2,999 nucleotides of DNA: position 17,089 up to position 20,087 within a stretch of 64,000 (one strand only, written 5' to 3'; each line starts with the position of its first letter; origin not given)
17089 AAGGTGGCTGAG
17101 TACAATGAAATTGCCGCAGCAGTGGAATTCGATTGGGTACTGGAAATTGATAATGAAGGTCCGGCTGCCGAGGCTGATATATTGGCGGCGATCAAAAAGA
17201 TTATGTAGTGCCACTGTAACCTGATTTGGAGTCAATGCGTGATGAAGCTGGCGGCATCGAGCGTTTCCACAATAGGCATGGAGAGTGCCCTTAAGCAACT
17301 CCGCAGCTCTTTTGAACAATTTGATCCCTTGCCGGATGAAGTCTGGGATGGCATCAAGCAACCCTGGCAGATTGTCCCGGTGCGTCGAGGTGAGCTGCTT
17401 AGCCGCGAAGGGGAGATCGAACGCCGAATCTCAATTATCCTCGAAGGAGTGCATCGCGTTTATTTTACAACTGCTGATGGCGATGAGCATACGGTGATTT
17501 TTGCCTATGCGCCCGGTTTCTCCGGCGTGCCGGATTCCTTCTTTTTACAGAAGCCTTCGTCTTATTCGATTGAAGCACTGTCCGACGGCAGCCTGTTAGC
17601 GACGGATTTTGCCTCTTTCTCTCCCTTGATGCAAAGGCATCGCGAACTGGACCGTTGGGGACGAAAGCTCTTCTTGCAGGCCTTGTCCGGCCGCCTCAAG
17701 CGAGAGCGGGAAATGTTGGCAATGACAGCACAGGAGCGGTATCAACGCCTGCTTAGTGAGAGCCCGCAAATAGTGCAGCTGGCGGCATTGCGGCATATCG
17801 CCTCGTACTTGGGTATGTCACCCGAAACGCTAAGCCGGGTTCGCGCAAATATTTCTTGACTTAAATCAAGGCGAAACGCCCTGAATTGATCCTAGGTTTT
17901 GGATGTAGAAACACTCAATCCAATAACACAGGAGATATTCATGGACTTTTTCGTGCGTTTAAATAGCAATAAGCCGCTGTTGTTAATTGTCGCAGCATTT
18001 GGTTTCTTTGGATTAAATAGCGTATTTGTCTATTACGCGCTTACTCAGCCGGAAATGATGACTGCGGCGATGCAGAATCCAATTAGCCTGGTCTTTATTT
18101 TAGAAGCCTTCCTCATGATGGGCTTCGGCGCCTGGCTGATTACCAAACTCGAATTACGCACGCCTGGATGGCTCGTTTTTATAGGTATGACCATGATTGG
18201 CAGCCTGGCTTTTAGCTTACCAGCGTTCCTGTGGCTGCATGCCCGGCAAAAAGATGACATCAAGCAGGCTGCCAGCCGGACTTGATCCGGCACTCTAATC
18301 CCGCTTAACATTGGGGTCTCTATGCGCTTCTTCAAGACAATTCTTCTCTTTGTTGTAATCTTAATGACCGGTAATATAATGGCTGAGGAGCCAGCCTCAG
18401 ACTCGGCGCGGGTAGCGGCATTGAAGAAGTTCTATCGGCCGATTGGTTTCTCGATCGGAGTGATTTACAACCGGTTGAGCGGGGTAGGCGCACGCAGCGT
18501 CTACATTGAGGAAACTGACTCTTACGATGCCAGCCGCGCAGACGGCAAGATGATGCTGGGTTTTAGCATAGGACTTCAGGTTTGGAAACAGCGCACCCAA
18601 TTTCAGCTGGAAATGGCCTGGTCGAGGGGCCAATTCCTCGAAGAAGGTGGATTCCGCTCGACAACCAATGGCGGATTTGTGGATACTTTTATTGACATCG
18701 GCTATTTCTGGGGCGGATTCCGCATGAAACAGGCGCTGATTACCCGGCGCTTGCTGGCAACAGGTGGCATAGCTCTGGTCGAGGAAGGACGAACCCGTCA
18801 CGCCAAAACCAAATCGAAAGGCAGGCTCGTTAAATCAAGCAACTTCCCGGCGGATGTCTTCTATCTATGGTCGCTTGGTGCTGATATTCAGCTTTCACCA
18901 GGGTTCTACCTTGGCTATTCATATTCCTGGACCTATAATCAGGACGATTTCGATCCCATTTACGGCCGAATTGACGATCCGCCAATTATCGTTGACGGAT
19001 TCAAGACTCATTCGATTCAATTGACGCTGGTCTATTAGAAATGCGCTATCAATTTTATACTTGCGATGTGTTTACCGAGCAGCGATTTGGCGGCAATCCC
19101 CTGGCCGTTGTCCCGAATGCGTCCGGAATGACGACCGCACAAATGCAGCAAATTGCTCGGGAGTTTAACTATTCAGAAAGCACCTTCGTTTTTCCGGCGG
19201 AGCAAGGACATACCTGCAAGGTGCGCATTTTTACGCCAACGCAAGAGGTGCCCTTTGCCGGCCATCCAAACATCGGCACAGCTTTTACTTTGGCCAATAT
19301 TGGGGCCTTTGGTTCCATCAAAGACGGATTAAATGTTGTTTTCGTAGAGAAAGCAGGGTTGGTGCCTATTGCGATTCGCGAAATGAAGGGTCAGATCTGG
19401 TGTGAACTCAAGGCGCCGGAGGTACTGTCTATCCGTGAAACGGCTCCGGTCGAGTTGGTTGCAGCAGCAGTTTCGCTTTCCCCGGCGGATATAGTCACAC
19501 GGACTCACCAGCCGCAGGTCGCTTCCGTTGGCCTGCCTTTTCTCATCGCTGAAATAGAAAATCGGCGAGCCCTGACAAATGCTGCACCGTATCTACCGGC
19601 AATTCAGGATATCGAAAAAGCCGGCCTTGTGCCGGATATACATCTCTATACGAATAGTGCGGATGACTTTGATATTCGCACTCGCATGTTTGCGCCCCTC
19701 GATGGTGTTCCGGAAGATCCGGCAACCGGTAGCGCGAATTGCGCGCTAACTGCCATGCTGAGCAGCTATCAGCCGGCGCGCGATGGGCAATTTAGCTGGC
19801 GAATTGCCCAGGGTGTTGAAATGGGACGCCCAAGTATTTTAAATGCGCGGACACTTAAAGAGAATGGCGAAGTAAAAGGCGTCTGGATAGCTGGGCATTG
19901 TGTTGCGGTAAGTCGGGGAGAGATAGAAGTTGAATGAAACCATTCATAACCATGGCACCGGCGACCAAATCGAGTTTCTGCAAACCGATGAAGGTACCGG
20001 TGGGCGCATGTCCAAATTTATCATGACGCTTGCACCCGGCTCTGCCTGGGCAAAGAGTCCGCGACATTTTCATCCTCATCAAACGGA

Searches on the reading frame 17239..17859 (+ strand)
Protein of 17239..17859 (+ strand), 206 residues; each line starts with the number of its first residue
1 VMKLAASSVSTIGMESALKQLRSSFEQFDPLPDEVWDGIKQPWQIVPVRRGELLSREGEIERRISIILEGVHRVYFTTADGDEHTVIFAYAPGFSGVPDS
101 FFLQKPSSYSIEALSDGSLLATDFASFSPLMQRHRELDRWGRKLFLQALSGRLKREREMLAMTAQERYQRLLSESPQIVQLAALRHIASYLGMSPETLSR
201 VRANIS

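Call 51: search_protein_families(library=pfam, proteins=[window:17239-17859:+], max_evalue=0.00001)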
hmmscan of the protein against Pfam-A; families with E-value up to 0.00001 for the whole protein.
window:17239-17859:+ (206 aa): 1 family
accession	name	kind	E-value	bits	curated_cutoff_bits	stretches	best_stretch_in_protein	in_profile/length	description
PF00027.35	cNMP_binding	-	2.1e-10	40.9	27.5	1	47-134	3-89/89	Cyclic nucleotide-binding domain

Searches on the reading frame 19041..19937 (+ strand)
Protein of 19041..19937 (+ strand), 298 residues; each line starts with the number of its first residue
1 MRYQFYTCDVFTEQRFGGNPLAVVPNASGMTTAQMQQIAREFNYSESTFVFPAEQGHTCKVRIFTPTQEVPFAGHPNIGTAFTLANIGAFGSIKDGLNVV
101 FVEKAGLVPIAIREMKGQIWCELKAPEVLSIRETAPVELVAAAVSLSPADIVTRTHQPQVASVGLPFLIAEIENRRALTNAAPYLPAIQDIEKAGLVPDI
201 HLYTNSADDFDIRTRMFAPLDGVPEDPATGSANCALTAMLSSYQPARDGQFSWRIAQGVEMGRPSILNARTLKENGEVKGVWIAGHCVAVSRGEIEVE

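Call 51: search_protein_families(library=pfam, proteins=[window:19041-19937:+], max_evalue=0.00001)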
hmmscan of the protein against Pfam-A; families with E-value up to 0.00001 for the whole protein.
window:19041-19937:+ (298 aa): 1 family
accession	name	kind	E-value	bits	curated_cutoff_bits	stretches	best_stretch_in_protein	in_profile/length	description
PF02567.21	PhzC-PhzF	-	9.5e-62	209.5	27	1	9-293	2-281/281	Phenazine biosynthesis-like protein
